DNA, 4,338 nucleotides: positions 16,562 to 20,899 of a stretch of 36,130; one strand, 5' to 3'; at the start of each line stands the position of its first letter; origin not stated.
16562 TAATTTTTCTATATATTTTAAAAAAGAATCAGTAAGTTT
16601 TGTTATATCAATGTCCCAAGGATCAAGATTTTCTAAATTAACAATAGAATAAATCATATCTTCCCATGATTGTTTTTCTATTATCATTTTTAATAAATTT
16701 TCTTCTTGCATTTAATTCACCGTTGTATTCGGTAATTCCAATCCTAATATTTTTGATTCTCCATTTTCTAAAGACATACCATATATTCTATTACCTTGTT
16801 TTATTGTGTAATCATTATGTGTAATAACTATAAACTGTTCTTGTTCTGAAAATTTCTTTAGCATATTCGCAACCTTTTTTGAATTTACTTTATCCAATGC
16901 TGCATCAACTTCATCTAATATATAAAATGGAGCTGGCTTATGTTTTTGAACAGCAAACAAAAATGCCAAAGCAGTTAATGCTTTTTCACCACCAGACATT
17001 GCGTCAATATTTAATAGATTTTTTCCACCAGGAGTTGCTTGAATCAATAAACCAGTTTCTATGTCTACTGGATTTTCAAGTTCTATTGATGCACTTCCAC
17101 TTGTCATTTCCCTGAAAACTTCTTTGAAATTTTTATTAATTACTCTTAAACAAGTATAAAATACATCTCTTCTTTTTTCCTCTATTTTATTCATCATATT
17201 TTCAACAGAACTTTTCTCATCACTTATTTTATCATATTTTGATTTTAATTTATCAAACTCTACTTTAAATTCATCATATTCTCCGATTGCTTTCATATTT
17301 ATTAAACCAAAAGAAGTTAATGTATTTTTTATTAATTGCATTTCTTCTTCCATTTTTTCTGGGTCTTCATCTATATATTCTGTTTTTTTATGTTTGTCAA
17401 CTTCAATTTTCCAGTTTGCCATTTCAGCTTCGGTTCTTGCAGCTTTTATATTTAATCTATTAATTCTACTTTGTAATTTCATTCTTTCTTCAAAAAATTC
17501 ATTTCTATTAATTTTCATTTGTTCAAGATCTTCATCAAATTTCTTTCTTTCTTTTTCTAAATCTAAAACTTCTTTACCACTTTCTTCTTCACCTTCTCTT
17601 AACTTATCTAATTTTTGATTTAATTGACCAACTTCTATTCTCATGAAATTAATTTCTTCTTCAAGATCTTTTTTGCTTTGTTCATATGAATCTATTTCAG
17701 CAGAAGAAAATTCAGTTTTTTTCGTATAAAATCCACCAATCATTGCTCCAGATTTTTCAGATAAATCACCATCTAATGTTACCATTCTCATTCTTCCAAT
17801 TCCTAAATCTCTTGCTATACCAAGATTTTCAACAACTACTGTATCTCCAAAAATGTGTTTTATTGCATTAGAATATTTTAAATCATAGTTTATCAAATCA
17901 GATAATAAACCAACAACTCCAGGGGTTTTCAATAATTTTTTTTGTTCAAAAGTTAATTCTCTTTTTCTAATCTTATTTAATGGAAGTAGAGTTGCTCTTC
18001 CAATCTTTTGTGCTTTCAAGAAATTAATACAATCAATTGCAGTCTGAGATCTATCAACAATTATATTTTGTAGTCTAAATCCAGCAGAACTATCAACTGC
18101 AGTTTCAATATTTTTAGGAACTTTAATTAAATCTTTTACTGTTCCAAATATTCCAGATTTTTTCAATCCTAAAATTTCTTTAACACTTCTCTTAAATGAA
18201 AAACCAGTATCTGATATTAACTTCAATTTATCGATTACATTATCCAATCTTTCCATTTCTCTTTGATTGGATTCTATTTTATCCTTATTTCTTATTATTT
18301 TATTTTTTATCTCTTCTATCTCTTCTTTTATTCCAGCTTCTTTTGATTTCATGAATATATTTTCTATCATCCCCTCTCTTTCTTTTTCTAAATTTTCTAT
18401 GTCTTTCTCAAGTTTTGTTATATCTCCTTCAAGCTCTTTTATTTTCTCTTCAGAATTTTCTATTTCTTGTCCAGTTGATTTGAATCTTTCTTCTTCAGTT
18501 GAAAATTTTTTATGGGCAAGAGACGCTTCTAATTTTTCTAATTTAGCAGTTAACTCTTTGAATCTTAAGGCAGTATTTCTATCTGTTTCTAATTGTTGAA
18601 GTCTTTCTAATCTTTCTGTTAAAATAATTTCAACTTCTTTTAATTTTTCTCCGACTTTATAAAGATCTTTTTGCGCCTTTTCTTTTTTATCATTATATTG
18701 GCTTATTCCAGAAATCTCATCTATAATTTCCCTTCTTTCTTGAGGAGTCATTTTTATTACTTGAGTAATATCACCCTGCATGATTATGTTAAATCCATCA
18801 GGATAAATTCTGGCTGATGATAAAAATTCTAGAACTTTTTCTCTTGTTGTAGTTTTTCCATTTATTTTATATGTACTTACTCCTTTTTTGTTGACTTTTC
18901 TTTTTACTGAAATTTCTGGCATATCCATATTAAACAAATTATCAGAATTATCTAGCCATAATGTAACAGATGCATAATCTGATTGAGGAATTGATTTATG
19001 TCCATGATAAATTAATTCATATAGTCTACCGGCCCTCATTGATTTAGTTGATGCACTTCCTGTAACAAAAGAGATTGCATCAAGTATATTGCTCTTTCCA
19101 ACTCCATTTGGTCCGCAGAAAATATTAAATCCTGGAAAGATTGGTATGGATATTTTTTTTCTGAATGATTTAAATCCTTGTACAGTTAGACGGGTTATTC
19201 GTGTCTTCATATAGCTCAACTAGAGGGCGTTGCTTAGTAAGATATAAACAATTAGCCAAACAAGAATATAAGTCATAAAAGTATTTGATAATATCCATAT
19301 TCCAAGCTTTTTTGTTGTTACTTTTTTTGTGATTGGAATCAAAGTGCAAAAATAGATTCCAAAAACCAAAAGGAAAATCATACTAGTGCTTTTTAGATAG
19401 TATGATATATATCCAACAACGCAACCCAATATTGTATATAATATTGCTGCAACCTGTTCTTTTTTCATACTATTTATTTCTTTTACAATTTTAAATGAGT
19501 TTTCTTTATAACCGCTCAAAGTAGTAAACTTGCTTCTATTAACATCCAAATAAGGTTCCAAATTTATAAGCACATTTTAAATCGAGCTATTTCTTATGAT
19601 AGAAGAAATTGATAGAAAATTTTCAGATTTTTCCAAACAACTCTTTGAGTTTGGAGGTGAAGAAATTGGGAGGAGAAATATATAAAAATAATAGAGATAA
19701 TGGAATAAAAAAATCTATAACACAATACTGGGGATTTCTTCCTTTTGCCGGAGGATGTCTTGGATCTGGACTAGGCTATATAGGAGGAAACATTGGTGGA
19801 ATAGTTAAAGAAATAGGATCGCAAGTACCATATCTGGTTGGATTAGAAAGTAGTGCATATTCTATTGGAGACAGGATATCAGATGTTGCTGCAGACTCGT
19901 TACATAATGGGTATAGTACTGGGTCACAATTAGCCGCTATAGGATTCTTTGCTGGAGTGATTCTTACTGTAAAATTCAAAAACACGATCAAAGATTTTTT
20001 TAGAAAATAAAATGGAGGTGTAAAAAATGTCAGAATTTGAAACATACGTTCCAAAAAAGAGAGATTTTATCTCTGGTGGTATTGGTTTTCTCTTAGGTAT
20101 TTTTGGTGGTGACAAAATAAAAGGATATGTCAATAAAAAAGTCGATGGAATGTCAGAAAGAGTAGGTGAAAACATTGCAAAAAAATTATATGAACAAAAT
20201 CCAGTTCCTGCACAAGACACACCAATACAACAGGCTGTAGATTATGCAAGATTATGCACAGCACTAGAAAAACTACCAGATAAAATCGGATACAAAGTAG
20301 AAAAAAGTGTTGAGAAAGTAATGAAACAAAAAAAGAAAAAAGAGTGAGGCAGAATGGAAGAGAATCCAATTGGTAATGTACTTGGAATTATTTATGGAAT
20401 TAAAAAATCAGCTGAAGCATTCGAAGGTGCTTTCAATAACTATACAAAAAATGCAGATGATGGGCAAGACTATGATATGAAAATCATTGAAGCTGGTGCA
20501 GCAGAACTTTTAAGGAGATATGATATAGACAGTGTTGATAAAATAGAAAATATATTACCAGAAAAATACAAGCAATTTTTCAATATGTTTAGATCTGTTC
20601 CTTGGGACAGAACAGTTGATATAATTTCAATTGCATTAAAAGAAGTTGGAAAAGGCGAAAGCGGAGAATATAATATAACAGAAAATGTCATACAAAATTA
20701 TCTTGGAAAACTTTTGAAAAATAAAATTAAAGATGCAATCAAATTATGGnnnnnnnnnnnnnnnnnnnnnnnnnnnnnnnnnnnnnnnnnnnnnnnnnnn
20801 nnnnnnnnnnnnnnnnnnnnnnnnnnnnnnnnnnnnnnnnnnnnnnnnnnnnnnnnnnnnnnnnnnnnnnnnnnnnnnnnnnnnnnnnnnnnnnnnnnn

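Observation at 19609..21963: Uncharacterised six-gene operon: glycine-zipper membrane proteins plus an Mrr-type nuclease, between smc and the initiator tRNA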

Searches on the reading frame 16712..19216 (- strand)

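Call 11: search_protein_families(library=pfam, proteins=[window:16712-19216:-], max_evalue=0.001)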
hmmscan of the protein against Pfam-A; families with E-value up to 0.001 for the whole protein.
window:16712-19216:- (834 aa): 6 families
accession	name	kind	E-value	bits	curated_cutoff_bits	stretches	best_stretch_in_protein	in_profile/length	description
PF02463.25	SMC_N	-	1.6e-67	227.6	40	1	7-820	2-218/220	RecF/RecN/SMC N terminal domain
PF06470.18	SMC_hinge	-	1.3e-31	109.8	22.5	1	354-471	2-115/116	SMC proteins Flexible Hinge Domain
PF13476.12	AAA_23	-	9.8e-14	52.9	27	1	9-274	1-201/201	AAA domain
PF13304.12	AAA_21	-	3e-13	50.9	27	2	650-805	134-303/304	AAA domain, putative AbiEii toxin, Type IV TA system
PF13175.12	AAA_15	-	4e-12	46.9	32.1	1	7-341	3-263/374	AAA ATPase domain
PF13555.12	AAA_29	-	0.00058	20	27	0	15-51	9-45/61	P-loop containing region of AAA domain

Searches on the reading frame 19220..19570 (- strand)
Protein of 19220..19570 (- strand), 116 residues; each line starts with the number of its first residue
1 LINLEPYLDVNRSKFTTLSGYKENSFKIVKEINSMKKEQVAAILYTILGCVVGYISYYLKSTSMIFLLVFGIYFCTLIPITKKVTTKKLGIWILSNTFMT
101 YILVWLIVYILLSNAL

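Call 4: search_protein_families(library=pfam, proteins=[window:19220-19570:-], max_evalue=1)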
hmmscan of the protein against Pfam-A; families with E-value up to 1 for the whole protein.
window:19220-19570:- (116 aa): 3 families
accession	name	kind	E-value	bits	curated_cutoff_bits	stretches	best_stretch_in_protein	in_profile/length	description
PF19094.5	EMC6_arch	-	0.002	19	26.7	1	38-112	4-85/87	EMC6-arch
PF13515.12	FUSC_2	-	0.0043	17.6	25.6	1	36-106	33-99/126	Fusaric acid resistance protein-like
PF06645.18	SPC12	-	0.064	13.8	23.6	1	39-79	14-54/71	Microsomal signal peptidase 12 kDa subunit (SPC12)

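Call 5: search_protein_families(library=padloc, proteins=[window:19220-19570:-], max_evalue=1)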
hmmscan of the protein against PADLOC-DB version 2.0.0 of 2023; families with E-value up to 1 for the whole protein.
window:19220-19570:- (116 aa): 0 families

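Call 6: search_protein_families(library=ncbifam, proteins=[window:19220-19570:-], max_evalue=1)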
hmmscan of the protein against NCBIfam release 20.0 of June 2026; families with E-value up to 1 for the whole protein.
window:19220-19570:- (116 aa): 0 families

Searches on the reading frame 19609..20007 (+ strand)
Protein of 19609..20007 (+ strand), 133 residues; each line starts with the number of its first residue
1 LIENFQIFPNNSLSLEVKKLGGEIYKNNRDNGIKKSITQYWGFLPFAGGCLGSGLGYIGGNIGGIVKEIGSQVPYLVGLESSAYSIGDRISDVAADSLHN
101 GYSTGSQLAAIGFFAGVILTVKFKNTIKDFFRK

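Call 4: search_protein_families(library=pfam, proteins=[window:19609-20007:+], max_evalue=1)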
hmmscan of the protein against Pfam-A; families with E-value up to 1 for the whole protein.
window:19609-20007:+ (133 aa): 0 families

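Call 5: search_protein_families(library=padloc, proteins=[window:19609-20007:+], max_evalue=1)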
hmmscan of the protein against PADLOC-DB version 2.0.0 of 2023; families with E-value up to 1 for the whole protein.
window:19609-20007:+ (133 aa): 0 families

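Call 6: search_protein_families(library=ncbifam, proteins=[window:19609-20007:+], max_evalue=1)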
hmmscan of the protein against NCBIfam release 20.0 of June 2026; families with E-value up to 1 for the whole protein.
window:19609-20007:+ (133 aa): 2 families
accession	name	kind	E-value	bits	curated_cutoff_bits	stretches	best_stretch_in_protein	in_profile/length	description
NF042417.1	NPPPS_Mycobact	equivalog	0.062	12.3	600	1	36-108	171-243/335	nonaprenyl/(2E,6E)-farnesyl/geranylgeranyl diphosphat synthase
NF012174.0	tet_MFS_A_B_C_D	equivalog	0.12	11.1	475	1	34-78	123-163/382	Tet(A)/Tet(B)/Tet(C) family tetracycline efflux MFS transporter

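Call 8: search_protein_families(library=phrogs, proteins=[window:19609-20007:+], max_evalue=1)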
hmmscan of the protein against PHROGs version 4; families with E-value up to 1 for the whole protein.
window:19609-20007:+ (133 aa): 0 families

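Call 14: list_cluster_members(proteins=[window:19666-20007:+, window:20027-20344:+, window:20354-20749:+, window:20746-21147:+, window:21147-21605:+, window:21649-21960:+, window:19220-19570:-, window:22087-23124:-])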
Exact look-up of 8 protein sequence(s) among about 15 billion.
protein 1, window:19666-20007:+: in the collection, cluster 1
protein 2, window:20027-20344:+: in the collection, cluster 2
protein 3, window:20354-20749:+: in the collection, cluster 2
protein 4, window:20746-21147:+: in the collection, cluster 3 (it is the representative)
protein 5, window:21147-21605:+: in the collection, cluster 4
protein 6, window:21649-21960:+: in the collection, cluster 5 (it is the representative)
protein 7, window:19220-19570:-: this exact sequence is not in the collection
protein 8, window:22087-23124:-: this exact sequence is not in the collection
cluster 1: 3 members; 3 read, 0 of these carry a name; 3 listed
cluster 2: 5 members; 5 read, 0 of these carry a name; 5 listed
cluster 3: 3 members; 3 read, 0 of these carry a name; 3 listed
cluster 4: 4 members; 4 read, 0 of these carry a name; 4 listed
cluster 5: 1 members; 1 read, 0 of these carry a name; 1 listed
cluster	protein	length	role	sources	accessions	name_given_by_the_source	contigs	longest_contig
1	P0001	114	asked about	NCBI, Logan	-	-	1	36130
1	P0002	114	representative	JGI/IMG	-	-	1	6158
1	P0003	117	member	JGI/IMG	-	-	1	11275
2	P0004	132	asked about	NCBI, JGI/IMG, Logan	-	-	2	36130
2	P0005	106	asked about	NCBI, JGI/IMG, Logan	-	-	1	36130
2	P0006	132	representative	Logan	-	-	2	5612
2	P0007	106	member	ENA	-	-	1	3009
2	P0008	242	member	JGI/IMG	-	-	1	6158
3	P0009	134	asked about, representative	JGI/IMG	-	-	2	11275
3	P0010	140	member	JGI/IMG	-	-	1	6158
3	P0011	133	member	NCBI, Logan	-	-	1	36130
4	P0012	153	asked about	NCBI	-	-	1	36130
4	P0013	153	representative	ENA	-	-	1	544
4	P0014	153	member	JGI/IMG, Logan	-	-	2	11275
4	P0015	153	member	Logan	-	-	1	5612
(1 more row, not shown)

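Call 16: find_encoding_contigs(protein=P0008, flank=10000, max_places=10)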
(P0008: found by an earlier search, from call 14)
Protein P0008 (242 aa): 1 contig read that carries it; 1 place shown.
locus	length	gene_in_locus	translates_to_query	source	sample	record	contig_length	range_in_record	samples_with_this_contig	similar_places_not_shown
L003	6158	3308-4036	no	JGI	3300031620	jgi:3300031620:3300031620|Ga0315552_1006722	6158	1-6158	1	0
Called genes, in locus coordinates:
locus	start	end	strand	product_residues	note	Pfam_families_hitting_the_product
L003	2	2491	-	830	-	?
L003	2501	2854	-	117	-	-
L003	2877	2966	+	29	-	-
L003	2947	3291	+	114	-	-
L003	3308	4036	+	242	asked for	-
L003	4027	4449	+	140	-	-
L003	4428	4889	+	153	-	PF04471:Mrr_cat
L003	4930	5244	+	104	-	-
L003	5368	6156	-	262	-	?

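Call 17: find_encoding_contigs(protein=P0015, flank=10000, max_places=10)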
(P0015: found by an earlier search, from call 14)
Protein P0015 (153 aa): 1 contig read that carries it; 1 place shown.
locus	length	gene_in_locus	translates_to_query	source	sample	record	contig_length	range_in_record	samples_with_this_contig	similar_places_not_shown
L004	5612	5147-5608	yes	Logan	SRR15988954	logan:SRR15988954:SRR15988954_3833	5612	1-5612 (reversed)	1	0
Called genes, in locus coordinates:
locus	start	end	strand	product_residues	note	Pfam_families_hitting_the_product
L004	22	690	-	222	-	PF02616:SMC_ScpA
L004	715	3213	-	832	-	PF02463:SMC_N, PF13175:AAA_15, PF13476:AAA_23, PF06470:SMC_hinge, PF13304:AAA_21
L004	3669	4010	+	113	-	-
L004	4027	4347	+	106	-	-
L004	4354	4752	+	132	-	-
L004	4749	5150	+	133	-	-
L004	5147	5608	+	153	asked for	PF04471:Mrr_cat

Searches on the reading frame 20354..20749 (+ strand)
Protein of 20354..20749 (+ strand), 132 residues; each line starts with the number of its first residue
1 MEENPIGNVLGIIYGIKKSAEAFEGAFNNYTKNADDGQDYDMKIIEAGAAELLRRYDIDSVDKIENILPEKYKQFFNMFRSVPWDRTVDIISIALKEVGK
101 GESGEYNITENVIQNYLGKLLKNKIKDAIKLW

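Call 4: search_protein_families(library=pfam, proteins=[window:20354-20749:+], max_evalue=1)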
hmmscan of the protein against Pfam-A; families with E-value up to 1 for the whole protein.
window:20354-20749:+ (132 aa): 0 families

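Call 5: search_protein_families(library=padloc, proteins=[window:20354-20749:+], max_evalue=1)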
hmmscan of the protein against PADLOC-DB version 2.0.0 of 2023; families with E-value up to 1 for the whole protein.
window:20354-20749:+ (132 aa): 0 families

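Call 6: search_protein_families(library=ncbifam, proteins=[window:20354-20749:+], max_evalue=1)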
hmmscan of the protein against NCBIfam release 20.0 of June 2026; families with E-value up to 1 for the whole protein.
window:20354-20749:+ (132 aa): 1 family
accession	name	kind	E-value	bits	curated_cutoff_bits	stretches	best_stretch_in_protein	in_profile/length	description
NF008197.0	PRK10953.1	equivalog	0.052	11.8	838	1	28-60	156-188/601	NADPH-dependent assimilatory sulfite reductase flavoprotein subunit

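Call 8: search_protein_families(library=phrogs, proteins=[window:20354-20749:+], max_evalue=1)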
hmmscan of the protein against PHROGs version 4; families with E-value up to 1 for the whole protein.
window:20354-20749:+ (132 aa): 0 families

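Call 10: find_encoding_contigs(protein=window:20354-20749:+, flank=10000, max_places=10)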
Protein window:20354-20749:+ (132 aa): 2 contigs read that carry it; 2 places shown.
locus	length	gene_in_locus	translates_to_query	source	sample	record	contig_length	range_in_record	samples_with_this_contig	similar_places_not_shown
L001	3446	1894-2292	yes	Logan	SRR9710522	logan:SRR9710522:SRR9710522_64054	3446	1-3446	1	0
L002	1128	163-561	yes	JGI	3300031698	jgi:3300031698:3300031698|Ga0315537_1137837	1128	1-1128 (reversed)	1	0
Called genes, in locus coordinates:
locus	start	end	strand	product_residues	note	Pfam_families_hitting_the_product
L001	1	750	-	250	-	?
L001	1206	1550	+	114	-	-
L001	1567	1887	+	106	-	-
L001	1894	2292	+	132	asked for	-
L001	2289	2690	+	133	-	-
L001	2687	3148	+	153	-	PF04471:Mrr_cat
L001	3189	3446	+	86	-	?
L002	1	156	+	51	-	?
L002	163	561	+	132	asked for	-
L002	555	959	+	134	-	-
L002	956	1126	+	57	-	?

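Call 36: find_related_loci(query=A3, collection=genome_contigs, flank=10000)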
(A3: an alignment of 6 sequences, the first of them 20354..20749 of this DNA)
Query A3 (132 aa) in genome_contigs; peptide patterns used: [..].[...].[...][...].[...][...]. (x = any residue, [..] = any of these).
21 stretches matched a pattern, but none encodes a relative of the query by tblastn (E <= 1e-3).

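Call 47: search_solved_structures(query=A2, max_evalue=10)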
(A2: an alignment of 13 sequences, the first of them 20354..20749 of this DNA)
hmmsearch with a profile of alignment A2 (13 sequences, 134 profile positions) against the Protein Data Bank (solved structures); distinct sequences matched with E-value up to 10: 7.
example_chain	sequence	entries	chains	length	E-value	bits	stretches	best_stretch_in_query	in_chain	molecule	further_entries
8qae_A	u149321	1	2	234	0.0049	20.4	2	6-75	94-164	sc-apCC-6-SLLA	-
4l8i_A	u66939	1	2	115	0.2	15.2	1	10-66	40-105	RSV epitope scaffold FFL_005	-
6wq2_A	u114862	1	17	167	0.7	13.4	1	72-112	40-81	Structural protein MCP2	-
37tt_A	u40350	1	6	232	0.78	13.3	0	47-100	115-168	Z4 c3ii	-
8qad_A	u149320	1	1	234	0.99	12.9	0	7-59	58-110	sc-apCC-6-LLIA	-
9r1o_A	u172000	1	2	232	2.7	11.5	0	37-37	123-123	sc-apCC-6-DPH-NR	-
8gl3_A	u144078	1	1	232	10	9.7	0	10-56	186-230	pRLB-519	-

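Call 51: predict_structure(alignment_id=A2)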
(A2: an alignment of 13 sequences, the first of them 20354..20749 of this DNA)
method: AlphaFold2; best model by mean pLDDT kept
length: 132 residues; sequences in the alignment: 13
mean_pLDDT: 69.1   pTM: 0.44
mean pLDDT of the five models: 69.1, 66.1, 65.3, 64.2, 58.9
residues with pLDDT >= 90: 0; 70-90: 71; 50-70: 53; < 50: 8
segments of 3 or more residues with pLDDT < 50: 1-4, 130-132
pLDDT, mean of each block of 10 residues (from residue 1): 52 64 66 59 69 75 76 78 79 78 80 70 57 45
secondary structure, 60 per line:
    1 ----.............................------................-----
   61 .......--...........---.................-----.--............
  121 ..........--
elements in order: H5-33 H40-55 H61-67 H70-80 H84-99 H109-130

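Call 58: fold_search(model_id=the predicted structure, library=pdb)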
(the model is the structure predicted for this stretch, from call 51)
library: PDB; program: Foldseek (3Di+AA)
matches with E <= 10: 18; with E <= 0.001: 0
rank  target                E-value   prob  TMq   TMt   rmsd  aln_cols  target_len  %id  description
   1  3epv_C                3.7e+00  0.18  0.28  0.33   6.7        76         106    6  X-ray Structure of the Metal-sensor CnrX in both the Apo- and Copper-bound Forms (released 2008-11-25)
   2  2y3h_A                5.1e+00  0.10  0.28  0.33   7.5        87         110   10  E63Q mutant of Cupriavidus metallidurans CH34 CnrXs (released 2011-03-30)
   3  6fdd_F                5.7e+00  0.04  0.15  0.24  10.7        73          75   10  Crystal Structure of the HHD2 Domain of Whirlin (released 2018-08-08)
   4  3zsu                  6.1e+00  0.14  0.31  0.34   4.7        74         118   18  Structure of the CyanoQ protein from Thermosynechococcus elongatus (released 2012-06-13)
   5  2y3h_B                6.1e+00  0.13  0.27  0.32   6.8        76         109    6  E63Q mutant of Cupriavidus metallidurans CH34 CnrXs (released 2011-03-30)
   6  9hny_FY               7.3e+00  0.03  0.20  0.17  16.8       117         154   18  Mitoribosomal small subunit in complex with Mettl15 and Mettl17 (released 2025-03-26)
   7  4cba                  7.3e+00  0.02  0.19  0.07  13.6       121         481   13  Structural of delta 1-76 CTNNBL1 in space group I222 (released 2013-12-04)
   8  8kd9_D                7.7e+00  0.09  0.31  0.23   6.1        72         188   15  Cryo-EM structure of Aquifex aeolicus minimal protein-only RNase P (HARP) in complex with pre-tRNAs (released 2024-08-14)
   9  6sx7                  7.7e+00  0.01  0.16  0.09  19.6       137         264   15  Crystal Structure of the Voltage-Gated Sodium Channel NavMs (F208L) (2.2 Angstrom resolution) (released 2021-02-03)
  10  4wwb                  9.3e+00  0.09  0.27  0.31   5.7        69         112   12  High-resolution structure of the Ni-bound form of the Y135F mutant of C. metallidurans CnrXs (released 2015-02-11)
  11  8kd9_H                9.3e+00  0.08  0.30  0.22   5.0        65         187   14  Cryo-EM structure of Aquifex aeolicus minimal protein-only RNase P (HARP) in complex with pre-tRNAs (released 2024-08-14)
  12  8vsj_C                9.3e+00  0.06  0.24  0.26   7.0        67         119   13  Engineered peptide-specific binder in complex with HLA-DR1/CLIP (released 2024-10-02)
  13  8v2q_A                9.3e+00  0.03  0.22  0.17  27.3       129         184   12  CHMP1B/IST1 ssRNA bound copolymer (released 2024-11-27)
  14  8kd9_K                9.9e+00  0.12  0.36  0.27   5.2        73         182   15  Cryo-EM structure of Aquifex aeolicus minimal protein-only RNase P (HARP) in complex with pre-tRNAs (released 2024-08-14)
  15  8kd9_C                9.9e+00  0.08  0.30  0.22   5.0        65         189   14  Cryo-EM structure of Aquifex aeolicus minimal protein-only RNase P (HARP) in complex with pre-tRNAs (released 2024-08-14)
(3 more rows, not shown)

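Call 80: find_related_loci(query=A3, collection=viral_contigs, flank=5000)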
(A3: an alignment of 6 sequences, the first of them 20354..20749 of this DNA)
Query A3 (132 aa) in viral_contigs; peptide patterns used: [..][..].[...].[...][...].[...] (x = any residue, [..] = any of these).
49 stretches matched a pattern, but none encodes a relative of the query by tblastn (E <= 1e-3).
